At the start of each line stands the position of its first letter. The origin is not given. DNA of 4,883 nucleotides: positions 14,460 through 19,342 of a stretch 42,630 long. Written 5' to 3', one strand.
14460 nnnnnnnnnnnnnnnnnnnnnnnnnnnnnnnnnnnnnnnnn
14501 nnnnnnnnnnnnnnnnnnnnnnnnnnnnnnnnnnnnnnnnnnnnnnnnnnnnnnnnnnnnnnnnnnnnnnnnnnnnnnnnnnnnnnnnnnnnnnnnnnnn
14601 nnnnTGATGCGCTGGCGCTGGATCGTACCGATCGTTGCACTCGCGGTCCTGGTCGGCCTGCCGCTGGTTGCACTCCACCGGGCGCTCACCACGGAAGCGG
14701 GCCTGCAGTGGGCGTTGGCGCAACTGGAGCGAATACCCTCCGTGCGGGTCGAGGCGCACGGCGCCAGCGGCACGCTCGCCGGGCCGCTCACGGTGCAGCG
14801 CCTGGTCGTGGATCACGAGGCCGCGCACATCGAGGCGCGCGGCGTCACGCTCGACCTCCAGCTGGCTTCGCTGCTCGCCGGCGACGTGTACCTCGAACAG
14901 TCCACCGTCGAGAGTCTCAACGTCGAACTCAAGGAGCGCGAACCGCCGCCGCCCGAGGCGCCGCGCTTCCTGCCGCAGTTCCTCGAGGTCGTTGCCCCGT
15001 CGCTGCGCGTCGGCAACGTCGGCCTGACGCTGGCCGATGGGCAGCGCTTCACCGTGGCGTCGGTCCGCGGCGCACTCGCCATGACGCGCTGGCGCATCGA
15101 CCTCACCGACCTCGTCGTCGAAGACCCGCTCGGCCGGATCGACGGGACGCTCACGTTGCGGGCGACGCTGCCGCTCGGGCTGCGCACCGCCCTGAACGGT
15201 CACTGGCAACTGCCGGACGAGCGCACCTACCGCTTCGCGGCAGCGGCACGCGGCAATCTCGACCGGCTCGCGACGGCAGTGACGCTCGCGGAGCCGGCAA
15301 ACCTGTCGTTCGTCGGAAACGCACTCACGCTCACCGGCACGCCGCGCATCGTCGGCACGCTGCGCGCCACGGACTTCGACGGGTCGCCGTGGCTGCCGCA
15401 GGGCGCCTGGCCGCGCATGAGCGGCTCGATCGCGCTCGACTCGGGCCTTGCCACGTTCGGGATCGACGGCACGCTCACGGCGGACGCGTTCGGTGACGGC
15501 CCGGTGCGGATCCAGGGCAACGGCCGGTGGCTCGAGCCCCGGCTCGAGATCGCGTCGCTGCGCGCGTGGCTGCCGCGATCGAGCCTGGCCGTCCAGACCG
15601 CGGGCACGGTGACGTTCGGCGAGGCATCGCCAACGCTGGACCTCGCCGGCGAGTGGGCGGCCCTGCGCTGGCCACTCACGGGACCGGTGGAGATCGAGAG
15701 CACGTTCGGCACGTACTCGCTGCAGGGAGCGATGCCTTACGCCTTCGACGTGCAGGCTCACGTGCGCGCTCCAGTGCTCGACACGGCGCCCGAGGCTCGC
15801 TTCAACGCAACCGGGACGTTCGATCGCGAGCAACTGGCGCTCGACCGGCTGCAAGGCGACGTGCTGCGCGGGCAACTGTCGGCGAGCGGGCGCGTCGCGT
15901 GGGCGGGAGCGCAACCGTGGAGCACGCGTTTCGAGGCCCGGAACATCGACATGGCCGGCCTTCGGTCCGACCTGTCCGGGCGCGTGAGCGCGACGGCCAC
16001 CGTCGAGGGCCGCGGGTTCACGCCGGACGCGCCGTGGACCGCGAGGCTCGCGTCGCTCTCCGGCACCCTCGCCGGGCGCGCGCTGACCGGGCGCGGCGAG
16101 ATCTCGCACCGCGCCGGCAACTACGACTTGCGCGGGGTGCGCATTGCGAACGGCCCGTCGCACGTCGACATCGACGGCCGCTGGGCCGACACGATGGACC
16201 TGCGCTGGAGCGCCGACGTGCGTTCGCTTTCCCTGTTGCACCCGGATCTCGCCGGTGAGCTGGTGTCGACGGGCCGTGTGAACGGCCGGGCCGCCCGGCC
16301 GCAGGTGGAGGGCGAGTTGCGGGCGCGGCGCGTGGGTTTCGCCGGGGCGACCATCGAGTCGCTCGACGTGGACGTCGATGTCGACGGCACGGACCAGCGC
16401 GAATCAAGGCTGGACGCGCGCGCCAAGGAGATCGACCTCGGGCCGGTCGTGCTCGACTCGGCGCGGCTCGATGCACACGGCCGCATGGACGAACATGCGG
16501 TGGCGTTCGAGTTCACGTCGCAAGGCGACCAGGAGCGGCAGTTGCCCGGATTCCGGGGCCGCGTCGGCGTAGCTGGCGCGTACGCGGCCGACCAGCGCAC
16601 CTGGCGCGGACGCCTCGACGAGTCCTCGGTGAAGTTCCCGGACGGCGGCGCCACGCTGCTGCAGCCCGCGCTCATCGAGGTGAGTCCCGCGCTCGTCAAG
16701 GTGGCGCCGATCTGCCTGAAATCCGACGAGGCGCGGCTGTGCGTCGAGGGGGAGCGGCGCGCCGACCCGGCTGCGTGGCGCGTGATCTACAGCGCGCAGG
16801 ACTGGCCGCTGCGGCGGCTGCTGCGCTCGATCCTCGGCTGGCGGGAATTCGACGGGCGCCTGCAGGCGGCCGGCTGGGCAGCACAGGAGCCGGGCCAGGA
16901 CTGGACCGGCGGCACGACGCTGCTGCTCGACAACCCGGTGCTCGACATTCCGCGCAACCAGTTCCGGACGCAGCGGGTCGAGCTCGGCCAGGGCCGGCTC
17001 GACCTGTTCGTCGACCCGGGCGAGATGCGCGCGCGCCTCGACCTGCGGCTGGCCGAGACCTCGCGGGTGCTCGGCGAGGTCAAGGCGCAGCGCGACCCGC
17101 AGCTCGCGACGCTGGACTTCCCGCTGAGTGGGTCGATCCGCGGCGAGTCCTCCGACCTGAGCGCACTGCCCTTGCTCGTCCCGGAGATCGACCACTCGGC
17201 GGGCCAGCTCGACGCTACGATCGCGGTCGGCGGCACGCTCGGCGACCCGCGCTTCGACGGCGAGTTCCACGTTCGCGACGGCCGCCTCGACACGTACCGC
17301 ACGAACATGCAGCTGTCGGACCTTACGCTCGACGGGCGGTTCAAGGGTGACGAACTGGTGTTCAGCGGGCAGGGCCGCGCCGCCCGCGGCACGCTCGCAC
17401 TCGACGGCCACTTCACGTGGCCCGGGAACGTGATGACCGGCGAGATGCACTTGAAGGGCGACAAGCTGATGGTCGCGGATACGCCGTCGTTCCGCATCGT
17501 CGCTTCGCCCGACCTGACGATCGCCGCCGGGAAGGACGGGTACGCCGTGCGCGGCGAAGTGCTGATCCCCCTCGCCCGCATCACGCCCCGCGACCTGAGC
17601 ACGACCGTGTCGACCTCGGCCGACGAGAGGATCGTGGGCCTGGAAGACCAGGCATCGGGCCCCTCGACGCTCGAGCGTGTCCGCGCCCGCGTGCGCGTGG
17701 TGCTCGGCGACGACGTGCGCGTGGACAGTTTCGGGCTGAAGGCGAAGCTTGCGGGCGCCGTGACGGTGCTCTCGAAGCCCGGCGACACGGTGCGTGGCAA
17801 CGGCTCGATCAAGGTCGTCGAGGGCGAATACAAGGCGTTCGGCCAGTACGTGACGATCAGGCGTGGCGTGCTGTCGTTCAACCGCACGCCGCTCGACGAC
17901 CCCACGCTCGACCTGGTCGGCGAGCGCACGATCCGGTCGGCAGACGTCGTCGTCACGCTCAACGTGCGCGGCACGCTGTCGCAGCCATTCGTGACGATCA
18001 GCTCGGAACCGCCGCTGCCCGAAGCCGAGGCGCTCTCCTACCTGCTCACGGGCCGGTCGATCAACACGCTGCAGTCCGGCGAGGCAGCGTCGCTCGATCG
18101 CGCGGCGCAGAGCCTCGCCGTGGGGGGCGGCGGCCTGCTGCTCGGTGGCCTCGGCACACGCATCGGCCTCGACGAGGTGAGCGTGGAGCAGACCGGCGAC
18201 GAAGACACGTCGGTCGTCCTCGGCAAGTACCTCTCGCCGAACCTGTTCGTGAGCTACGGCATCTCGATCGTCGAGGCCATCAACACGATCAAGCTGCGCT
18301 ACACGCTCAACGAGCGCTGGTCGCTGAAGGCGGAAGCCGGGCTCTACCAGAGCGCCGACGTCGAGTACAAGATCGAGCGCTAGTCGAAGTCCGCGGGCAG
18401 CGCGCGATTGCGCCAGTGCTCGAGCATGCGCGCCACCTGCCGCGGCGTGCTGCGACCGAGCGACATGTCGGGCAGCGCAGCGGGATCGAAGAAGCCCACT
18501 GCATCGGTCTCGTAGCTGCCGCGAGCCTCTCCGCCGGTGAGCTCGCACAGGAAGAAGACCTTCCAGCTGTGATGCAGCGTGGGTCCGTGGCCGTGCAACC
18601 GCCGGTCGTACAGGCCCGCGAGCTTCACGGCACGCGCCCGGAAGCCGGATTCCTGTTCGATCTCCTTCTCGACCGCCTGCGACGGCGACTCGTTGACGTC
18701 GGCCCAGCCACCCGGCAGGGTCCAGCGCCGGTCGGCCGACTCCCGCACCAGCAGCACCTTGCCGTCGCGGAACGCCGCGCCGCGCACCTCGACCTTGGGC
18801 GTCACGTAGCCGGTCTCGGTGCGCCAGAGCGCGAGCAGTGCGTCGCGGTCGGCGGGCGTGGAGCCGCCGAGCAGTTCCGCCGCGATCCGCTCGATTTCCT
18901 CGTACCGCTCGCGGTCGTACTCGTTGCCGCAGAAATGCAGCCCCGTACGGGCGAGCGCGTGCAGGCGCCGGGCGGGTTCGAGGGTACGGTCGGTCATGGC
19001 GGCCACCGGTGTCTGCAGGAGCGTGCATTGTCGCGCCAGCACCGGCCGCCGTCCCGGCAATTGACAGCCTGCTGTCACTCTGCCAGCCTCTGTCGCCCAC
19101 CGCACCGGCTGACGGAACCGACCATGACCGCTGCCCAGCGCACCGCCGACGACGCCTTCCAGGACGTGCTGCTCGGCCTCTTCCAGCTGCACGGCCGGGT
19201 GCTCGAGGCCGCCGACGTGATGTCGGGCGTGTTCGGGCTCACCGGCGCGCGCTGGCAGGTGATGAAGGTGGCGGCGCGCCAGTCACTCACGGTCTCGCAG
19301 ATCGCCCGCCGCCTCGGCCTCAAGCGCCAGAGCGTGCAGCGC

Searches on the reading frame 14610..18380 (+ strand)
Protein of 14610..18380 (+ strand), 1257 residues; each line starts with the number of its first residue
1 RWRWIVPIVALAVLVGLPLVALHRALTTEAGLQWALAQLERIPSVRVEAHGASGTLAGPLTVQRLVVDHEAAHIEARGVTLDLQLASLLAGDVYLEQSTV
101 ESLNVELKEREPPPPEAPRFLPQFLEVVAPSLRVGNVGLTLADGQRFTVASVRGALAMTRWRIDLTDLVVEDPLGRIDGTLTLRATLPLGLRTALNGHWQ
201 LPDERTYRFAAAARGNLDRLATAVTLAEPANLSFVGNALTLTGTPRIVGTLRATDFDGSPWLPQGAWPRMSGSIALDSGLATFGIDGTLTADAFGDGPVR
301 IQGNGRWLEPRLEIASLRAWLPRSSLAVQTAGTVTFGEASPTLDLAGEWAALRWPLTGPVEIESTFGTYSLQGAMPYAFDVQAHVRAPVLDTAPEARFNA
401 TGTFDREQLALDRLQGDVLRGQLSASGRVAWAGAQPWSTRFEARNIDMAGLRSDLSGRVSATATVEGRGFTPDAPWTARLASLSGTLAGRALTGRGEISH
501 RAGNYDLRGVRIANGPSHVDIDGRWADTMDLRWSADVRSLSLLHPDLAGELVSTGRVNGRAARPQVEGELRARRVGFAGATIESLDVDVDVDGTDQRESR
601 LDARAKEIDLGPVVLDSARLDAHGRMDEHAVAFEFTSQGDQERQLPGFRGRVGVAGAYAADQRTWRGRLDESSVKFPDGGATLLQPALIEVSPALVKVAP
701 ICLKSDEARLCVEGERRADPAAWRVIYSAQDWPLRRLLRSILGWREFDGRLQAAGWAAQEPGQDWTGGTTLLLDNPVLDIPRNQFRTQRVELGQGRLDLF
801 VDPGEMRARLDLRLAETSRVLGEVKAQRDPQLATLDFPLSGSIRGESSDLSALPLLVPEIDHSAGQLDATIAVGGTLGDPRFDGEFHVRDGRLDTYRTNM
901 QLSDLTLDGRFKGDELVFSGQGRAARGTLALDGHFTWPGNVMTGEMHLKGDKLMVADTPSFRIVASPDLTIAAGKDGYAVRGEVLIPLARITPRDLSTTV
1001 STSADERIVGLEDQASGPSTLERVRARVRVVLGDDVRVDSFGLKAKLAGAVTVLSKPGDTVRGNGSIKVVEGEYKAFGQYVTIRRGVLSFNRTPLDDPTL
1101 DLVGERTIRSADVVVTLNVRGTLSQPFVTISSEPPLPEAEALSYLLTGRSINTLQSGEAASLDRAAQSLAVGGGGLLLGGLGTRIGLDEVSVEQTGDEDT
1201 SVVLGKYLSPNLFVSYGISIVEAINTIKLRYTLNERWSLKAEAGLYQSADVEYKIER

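Call 51: search_protein_families(library=pfam, proteins=[window:14610-18380:+], max_evalue=0.001)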
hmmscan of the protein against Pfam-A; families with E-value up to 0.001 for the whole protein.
window:14610-18380:+ (1257 aa): 1 family
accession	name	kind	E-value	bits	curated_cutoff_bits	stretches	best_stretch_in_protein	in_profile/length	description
PF04357.19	TamB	-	3.7e-62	211.2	22.4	1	924-1256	8-380/381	TamB, inner membrane protein subunit of TAM complex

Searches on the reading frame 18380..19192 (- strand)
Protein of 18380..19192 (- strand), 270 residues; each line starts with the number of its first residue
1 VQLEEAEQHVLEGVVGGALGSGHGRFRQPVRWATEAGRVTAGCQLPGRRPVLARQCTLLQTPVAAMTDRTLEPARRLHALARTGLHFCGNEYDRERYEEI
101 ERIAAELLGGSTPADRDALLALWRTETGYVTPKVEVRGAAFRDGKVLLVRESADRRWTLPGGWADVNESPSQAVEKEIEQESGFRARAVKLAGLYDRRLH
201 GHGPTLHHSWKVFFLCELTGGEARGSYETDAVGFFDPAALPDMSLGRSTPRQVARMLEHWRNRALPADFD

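Call 51: search_protein_families(library=pfam, proteins=[window:18380-19192:-], max_evalue=0.001)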
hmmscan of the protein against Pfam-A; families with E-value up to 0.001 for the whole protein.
window:18380-19192:- (270 aa): 2 families
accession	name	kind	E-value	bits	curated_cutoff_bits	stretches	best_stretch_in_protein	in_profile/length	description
PF12535.13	Nudix_N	-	1.1e-14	54.3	27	1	70-119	3-52/56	Hydrolase of X-linked nucleoside diphosphate N terminal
PF00293.34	NUDIX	-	3.5e-13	50.2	21.1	1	141-242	10-119/134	NUDIX domain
